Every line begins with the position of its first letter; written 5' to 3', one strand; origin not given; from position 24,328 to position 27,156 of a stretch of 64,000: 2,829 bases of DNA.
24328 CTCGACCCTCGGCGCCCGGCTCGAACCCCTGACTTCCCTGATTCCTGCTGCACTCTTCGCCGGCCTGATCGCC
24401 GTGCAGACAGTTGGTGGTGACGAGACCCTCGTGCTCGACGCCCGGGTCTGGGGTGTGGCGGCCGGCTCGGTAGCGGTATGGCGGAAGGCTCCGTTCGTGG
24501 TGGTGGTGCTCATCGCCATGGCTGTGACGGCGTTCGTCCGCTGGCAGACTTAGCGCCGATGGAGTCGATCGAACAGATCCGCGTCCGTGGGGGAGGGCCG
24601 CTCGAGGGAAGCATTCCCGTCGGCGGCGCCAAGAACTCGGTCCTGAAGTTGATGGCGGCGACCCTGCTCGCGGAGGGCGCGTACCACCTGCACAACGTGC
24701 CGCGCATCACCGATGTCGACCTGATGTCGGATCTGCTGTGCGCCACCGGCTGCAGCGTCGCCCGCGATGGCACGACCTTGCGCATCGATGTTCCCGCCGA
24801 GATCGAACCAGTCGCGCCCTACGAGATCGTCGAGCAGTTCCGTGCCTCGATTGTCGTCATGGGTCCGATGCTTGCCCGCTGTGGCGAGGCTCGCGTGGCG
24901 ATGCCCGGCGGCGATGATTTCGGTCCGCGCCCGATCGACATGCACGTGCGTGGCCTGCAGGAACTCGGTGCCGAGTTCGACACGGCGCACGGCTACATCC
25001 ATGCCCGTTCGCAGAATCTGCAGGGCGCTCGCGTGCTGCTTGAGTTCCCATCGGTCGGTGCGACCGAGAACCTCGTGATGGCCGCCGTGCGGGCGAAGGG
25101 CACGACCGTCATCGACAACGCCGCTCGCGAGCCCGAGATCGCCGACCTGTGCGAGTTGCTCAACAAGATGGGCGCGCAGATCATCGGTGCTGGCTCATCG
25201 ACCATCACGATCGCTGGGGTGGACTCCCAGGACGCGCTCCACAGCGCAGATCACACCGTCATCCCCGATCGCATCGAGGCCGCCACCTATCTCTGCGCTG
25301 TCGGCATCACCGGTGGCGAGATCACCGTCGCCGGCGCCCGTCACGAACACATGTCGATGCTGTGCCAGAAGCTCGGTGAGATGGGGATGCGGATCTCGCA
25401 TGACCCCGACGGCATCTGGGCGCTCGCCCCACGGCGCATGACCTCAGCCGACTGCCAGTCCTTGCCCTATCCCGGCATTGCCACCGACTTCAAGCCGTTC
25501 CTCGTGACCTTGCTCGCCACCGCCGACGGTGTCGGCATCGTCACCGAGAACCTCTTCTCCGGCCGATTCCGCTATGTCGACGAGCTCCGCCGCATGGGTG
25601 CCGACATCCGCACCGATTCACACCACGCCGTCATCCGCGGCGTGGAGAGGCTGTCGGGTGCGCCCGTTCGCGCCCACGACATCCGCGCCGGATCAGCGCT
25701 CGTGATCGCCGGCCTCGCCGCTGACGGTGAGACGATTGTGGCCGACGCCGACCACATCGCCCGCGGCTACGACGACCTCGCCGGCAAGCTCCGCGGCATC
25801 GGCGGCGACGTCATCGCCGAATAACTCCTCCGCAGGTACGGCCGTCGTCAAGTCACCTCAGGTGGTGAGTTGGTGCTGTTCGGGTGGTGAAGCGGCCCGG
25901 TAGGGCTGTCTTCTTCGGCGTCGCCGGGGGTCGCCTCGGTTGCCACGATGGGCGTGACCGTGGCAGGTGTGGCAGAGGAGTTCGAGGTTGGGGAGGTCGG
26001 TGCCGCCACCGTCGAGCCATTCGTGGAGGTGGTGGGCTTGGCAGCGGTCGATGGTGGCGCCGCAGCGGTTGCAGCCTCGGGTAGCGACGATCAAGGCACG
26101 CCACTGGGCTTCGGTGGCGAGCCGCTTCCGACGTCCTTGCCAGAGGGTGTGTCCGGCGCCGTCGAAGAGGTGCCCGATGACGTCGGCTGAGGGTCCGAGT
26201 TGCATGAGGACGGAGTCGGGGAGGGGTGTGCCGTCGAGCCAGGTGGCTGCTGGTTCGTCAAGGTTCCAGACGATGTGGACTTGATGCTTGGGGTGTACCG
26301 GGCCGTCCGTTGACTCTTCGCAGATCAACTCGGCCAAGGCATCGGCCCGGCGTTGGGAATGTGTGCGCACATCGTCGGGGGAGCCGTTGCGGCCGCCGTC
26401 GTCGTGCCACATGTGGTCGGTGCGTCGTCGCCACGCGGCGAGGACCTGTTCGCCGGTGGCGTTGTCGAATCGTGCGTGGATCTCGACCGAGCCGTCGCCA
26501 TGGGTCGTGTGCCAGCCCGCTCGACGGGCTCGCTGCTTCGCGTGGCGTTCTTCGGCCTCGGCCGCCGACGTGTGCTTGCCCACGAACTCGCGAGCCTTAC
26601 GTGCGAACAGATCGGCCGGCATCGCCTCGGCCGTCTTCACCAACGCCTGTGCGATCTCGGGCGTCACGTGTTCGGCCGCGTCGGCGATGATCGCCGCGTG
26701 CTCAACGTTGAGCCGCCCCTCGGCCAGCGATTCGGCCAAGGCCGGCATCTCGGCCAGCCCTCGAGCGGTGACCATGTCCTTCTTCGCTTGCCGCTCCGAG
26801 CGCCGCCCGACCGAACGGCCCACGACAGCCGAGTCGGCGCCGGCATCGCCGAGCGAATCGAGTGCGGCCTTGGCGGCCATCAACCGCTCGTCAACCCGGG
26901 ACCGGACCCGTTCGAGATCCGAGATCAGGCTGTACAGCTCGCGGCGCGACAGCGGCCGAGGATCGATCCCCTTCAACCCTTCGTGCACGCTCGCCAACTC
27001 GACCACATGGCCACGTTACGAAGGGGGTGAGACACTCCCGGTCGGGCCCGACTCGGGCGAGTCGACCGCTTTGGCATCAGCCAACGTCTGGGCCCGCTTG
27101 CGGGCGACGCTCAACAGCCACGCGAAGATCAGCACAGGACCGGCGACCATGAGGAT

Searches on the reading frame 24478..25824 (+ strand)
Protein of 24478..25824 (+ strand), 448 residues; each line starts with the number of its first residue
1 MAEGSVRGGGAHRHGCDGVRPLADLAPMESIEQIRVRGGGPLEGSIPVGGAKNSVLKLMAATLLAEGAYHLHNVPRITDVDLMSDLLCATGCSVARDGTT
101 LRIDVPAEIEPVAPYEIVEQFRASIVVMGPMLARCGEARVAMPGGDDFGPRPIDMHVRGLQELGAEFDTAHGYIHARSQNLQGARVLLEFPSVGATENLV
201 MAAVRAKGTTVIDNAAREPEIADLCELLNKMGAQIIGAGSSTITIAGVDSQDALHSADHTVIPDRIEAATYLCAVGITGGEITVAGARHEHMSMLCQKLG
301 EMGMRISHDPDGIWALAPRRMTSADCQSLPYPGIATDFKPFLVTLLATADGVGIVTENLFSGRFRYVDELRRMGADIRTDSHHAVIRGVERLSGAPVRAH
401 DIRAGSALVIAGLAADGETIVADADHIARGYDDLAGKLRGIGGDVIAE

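Call 44: search_protein_families(library=pfam, proteins=[window:24478-25824:+], max_evalue=0.000001)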
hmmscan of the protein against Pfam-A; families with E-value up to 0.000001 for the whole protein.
window:24478-25824:+ (448 aa): 1 family
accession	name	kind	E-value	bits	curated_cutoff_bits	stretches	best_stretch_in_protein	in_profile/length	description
PF00275.25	EPSP_synthase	-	7.6e-92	308.6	22.8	1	36-438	1-417/417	EPSP synthase (3-phosphoshikimate 1-carboxyvinyltransferase)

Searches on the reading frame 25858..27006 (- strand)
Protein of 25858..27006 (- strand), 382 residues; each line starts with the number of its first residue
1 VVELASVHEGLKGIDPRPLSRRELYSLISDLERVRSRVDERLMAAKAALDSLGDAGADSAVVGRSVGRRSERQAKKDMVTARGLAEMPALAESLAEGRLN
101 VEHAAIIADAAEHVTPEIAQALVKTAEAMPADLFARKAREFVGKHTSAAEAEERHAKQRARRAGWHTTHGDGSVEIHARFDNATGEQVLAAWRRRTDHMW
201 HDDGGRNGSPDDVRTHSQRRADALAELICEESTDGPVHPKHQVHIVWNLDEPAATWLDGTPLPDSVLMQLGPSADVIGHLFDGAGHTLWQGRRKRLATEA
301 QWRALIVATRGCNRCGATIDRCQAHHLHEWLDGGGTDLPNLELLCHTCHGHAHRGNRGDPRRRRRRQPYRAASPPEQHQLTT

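Call 44: search_protein_families(library=pfam, proteins=[window:25858-27006:-], max_evalue=0.000001)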
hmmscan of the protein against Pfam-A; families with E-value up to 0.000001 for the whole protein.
window:25858-27006:- (382 aa): 2 families
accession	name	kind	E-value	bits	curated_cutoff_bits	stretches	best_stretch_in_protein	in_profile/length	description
PF02720.22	DUF222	-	2.2e-12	47.4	24.4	1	70-305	50-302/306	Domain of unknown function (DUF222)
PF01844.29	HNH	-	4.4e-08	33.6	21.4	1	312-354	1-46/47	HNH endonuclease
